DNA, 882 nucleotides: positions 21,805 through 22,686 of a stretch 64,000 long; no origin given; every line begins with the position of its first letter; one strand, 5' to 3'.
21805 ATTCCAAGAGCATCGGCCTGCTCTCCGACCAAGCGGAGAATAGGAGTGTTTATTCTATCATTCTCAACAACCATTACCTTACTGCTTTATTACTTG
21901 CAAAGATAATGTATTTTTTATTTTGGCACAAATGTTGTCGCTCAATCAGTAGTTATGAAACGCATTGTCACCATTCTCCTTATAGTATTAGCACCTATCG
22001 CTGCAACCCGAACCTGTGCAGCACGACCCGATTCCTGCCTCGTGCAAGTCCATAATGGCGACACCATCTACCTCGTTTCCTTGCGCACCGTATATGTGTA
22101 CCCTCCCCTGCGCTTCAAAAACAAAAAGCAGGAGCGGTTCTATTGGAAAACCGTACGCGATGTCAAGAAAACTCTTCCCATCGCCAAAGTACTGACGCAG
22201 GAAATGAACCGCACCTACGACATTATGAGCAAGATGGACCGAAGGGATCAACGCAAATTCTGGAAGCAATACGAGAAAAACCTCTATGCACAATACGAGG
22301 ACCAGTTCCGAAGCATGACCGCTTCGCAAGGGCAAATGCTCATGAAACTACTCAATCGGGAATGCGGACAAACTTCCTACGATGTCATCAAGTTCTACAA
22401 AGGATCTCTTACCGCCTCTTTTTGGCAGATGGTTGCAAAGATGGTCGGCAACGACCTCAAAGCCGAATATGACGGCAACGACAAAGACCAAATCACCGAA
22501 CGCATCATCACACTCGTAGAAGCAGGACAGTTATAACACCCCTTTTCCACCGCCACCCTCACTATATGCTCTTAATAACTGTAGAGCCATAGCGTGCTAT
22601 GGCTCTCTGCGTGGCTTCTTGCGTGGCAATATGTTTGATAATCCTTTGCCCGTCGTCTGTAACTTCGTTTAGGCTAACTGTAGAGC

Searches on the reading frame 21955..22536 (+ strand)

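Call 13: search_protein_families(library=pfam, proteins=[window:21955-22536:+])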
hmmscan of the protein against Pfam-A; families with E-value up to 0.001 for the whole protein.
window:21955-22536:+ (193 aa): 1 family
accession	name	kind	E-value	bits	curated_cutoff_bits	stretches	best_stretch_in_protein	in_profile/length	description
PF14127.11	DUF4294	-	3.3e-49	167.2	27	1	36-186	1-154/155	Domain of unknown function (DUF4294)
